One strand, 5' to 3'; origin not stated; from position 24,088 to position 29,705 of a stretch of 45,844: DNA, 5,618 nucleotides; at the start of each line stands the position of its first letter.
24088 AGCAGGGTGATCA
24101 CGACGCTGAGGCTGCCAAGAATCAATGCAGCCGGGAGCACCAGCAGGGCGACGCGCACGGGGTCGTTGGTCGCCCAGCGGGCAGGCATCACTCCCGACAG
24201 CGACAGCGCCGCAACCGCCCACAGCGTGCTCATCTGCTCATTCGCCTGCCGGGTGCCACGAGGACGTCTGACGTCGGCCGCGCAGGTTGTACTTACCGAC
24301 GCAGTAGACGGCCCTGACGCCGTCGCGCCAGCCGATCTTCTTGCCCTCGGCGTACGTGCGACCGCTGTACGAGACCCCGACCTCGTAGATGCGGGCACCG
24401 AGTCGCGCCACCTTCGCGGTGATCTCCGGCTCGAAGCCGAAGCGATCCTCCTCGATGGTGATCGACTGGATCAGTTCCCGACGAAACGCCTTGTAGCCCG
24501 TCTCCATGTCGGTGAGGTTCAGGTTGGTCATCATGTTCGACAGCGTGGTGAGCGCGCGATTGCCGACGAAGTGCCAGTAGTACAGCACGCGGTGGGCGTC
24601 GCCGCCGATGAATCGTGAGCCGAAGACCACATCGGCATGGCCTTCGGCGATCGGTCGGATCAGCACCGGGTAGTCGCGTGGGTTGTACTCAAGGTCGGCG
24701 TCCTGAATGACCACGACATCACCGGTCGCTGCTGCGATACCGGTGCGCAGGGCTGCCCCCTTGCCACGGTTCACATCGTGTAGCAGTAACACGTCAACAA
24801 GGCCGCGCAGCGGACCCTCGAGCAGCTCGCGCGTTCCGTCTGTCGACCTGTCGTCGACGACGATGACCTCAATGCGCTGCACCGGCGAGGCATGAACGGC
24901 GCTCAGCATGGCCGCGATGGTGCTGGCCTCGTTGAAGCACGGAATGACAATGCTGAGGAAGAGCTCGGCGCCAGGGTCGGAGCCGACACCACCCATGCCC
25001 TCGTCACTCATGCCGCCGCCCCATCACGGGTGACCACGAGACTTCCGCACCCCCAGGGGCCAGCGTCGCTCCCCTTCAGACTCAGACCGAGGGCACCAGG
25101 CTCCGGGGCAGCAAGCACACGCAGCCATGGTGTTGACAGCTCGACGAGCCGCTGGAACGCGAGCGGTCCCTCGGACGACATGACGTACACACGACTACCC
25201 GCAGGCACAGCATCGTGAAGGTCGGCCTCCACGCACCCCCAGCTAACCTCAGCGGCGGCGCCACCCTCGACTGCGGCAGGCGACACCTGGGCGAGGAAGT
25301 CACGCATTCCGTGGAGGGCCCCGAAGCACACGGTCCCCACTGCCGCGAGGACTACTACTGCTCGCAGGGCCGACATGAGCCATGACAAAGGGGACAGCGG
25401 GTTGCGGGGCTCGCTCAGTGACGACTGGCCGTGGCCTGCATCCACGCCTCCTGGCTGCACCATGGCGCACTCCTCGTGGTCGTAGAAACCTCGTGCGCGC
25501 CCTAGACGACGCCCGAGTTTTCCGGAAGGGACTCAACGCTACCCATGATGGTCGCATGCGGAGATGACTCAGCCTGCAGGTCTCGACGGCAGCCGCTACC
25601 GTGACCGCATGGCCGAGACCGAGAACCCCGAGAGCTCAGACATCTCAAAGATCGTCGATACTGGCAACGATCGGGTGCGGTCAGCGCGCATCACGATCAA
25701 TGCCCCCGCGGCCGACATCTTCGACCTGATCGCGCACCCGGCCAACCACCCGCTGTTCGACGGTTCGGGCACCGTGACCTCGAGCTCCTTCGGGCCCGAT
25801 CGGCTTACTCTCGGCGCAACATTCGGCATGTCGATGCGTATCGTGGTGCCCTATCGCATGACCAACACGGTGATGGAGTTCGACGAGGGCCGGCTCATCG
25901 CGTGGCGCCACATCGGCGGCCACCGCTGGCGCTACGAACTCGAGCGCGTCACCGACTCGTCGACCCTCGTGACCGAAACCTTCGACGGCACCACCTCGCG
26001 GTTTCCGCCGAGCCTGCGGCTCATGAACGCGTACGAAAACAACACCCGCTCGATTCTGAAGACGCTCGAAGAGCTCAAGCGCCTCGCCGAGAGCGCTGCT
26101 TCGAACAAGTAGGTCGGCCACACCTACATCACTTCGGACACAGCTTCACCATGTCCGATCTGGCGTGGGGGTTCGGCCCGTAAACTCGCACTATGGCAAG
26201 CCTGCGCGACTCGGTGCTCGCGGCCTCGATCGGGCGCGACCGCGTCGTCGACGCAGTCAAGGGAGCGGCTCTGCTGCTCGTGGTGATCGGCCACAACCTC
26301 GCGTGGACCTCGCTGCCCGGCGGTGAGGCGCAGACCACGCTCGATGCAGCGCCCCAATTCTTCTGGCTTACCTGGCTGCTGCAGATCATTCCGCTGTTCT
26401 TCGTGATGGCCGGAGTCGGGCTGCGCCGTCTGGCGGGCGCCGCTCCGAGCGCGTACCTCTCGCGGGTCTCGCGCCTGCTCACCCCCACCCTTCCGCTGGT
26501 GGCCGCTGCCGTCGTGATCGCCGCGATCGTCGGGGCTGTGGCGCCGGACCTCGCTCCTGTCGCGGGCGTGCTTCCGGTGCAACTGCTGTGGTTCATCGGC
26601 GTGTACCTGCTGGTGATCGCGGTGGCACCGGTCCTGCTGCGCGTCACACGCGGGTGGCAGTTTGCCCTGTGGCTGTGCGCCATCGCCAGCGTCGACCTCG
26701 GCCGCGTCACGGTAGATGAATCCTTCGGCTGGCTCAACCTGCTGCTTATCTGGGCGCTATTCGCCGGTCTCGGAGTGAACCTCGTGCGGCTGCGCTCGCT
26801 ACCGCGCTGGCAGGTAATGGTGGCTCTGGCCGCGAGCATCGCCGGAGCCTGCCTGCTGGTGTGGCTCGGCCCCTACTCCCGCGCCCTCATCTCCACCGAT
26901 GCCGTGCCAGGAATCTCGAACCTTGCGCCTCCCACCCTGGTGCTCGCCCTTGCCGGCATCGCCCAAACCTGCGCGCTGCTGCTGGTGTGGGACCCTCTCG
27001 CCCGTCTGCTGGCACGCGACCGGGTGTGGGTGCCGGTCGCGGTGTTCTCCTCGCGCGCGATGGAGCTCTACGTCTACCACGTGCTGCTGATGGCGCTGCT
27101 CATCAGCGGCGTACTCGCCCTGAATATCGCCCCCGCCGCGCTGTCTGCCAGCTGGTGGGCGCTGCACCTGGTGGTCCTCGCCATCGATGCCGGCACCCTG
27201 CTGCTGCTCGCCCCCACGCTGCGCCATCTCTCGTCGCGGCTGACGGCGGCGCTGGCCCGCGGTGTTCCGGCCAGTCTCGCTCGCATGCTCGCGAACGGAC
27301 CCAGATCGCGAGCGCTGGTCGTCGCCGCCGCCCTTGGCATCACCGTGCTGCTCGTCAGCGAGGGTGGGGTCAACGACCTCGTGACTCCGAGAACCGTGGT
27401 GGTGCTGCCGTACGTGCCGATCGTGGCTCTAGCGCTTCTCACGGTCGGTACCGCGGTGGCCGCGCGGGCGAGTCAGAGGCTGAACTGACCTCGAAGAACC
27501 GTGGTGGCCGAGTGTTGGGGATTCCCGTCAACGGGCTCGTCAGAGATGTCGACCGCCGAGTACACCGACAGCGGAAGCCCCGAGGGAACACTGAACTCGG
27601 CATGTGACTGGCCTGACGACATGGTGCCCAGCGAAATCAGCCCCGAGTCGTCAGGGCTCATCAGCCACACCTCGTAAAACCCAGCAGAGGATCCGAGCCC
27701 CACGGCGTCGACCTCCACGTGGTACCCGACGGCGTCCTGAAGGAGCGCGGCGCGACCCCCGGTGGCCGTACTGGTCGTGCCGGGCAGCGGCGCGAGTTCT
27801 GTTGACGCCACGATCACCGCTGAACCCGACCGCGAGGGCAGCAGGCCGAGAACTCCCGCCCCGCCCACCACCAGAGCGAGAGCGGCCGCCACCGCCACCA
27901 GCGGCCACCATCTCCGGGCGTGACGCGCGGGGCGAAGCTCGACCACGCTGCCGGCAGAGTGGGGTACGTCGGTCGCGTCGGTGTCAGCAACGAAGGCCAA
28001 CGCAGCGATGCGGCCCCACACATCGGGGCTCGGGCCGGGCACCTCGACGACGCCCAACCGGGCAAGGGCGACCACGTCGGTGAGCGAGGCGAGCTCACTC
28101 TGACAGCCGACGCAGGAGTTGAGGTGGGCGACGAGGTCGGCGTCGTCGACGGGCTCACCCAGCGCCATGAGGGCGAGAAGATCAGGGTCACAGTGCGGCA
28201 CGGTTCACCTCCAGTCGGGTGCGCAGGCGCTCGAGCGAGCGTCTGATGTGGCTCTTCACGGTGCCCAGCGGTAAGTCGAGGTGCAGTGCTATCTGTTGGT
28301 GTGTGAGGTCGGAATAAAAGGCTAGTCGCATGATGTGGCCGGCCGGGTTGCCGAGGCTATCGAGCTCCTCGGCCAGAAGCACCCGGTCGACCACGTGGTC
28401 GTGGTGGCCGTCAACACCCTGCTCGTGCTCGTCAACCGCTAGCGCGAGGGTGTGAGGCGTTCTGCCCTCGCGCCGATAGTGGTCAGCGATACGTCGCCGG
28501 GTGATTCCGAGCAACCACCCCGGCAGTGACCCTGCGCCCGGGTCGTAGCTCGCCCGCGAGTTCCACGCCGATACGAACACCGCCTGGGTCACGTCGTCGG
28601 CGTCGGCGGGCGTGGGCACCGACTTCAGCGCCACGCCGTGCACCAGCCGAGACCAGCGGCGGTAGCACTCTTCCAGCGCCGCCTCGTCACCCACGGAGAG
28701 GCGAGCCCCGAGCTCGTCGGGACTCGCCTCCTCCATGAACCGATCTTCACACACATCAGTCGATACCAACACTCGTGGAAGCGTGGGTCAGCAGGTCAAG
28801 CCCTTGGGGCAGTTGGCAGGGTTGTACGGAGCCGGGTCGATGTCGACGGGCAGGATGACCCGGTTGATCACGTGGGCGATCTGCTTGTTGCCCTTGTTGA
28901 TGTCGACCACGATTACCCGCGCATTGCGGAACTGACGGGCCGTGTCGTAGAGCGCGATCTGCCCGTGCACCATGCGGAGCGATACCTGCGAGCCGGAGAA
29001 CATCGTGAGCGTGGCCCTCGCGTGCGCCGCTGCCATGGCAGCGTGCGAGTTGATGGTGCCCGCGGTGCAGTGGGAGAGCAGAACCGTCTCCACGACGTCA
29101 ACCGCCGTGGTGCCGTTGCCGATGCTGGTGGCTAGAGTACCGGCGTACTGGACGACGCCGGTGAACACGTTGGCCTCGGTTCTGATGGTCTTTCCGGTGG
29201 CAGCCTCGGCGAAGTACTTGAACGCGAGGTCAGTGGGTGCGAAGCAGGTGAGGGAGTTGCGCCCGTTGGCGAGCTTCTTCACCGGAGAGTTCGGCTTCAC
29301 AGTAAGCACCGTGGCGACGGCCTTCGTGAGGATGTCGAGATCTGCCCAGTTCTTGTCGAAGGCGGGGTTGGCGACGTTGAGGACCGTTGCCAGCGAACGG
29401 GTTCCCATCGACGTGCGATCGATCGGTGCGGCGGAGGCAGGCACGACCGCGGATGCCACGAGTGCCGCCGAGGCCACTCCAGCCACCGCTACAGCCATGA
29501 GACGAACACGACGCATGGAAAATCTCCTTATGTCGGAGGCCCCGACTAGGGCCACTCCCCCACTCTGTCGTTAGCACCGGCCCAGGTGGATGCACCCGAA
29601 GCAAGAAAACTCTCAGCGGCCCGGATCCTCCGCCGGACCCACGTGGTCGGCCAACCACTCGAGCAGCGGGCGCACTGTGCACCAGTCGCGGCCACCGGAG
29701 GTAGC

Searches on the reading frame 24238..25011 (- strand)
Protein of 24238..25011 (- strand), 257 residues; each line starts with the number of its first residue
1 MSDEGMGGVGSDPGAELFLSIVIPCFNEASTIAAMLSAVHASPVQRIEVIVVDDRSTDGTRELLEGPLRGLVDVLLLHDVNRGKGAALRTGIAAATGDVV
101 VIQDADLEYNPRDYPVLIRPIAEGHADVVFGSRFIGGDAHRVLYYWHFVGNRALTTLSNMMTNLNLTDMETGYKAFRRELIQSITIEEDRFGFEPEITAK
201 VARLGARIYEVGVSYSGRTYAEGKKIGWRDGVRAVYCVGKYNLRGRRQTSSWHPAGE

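Call 21: search_protein_families(library=pfam, proteins=[window:24238-25011:-], max_evalue=0.001)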
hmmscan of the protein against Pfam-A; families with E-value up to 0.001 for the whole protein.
window:24238-25011:- (257 aa): 2 families
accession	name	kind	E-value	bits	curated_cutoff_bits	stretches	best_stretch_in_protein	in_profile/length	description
PF00535.33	Glycos_transf_2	-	2.4e-33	115.9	23.3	1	20-183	1-166/168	Glycosyl transferase family 2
PF13641.12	Glyco_tranf_2_3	-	9.8e-10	39.3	27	1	19-107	3-97/230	Glycosyltransferase like family 2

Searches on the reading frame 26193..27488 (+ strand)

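Call 21: search_protein_families(library=pfam, proteins=[window:26193-27488:+], max_evalue=0.001)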
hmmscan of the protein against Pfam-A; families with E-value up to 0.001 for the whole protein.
window:26193-27488:+ (431 aa): 1 family
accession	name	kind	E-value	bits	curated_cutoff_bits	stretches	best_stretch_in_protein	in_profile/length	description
PF01757.29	Acyl_transf_3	-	1.4e-17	64.2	31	1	19-329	4-316/326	Acyltransferase domain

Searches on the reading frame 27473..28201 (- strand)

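Call 21: search_protein_families(library=pfam, proteins=[window:27473-28201:-], max_evalue=0.001)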
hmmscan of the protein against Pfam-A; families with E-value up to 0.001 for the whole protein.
window:27473-28201:- (242 aa): 1 family
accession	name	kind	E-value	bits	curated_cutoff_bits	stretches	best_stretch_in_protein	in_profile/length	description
PF10099.14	RskA_C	-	1.6e-12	48.2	29.4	1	102-229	2-130/135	Anti-sigma-K factor rskA, C-terminal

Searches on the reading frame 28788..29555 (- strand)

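Call 3: search_protein_families(library=pfam, proteins=[window:28788-29555:-], max_evalue=1)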
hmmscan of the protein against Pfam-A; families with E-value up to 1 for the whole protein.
window:28788-29555:- (255 aa): 1 family
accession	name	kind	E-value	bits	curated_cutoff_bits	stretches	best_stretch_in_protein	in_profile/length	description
PF02469.27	Fasciclin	-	7.5e-07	29.8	22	2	155-236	54-123/123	Fasciclin domain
